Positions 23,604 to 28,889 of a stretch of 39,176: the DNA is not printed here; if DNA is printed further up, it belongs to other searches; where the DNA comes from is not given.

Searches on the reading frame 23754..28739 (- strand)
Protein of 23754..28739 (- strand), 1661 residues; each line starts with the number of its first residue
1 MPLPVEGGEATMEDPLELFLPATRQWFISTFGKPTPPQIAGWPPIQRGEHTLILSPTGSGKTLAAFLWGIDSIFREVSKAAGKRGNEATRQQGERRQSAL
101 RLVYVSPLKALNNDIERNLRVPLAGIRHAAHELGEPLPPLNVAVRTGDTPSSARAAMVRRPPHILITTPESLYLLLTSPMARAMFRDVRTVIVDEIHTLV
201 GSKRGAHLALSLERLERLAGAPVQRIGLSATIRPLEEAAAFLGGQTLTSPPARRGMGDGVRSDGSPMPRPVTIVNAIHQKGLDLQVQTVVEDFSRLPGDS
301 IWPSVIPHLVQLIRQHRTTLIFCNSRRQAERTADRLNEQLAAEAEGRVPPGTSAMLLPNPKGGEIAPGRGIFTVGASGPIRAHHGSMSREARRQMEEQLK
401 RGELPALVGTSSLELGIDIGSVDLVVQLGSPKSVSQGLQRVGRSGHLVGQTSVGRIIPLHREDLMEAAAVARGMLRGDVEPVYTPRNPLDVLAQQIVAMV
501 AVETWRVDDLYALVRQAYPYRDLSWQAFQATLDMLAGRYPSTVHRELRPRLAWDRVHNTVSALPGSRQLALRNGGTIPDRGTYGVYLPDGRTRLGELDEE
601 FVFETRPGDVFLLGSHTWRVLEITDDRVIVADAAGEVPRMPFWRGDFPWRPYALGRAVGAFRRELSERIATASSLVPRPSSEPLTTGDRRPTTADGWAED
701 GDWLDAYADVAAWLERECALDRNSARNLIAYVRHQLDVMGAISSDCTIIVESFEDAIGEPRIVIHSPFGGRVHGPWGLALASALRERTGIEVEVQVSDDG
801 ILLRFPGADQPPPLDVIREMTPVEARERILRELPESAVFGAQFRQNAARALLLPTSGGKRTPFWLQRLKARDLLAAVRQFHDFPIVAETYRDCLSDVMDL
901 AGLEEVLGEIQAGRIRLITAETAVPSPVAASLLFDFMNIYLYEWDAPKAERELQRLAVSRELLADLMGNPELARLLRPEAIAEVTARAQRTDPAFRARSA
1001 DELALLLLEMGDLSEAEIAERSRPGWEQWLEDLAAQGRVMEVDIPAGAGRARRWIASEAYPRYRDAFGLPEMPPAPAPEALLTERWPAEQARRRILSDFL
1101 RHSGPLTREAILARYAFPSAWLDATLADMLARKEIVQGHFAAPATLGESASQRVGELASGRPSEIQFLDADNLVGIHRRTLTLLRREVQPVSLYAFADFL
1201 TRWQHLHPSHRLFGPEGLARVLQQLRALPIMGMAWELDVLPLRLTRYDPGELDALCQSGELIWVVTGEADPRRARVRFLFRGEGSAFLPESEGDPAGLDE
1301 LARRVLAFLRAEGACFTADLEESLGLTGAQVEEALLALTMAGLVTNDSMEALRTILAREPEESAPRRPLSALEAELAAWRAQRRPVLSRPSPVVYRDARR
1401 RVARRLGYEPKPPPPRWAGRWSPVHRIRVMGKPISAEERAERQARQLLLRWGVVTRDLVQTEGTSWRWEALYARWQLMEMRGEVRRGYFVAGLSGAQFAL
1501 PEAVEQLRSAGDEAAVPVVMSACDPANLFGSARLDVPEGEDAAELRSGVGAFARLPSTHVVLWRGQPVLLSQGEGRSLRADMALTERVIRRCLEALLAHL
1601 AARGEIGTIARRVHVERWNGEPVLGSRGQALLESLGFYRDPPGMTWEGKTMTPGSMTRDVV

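Call 9: search_protein_families(library=pfam, proteins=[window:23754-28739:-])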
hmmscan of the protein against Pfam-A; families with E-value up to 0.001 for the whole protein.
window:23754-28739:- (1661 aa): 7 families
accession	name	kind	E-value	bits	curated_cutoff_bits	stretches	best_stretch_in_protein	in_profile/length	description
PF08494.16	DEAD_assoc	-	4.4e-52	177.1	23.5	1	743-929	2-191/191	DEAD/H associated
PF19306.5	WH_Lhr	-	1.3e-46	158.5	27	1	473-637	2-165/168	Large helicase-related protein, winged helix domain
PF23234.1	WH4_Lhr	-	6.9e-28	96.5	27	1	1435-1514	3-82/87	Large helicase-related protein, winged-helix domain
PF00270.35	DEAD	-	5.8e-26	91.6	26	1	35-233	1-161/167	DEAD/DEAH box helicase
PF00271.37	Helicase_C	-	4e-16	59.7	23.5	1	380-445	42-107/110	Helicase conserved C-terminal domain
PF23235.1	WH3_Lhr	-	6.2e-10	39.7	27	1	1193-1267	3-76/95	Large helicase-related protein, winged-helix domain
PF23236.1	WH2_Lhr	-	1.3e-09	39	27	1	983-1073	9-96/105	Large helicase-related protein, winged-helix domain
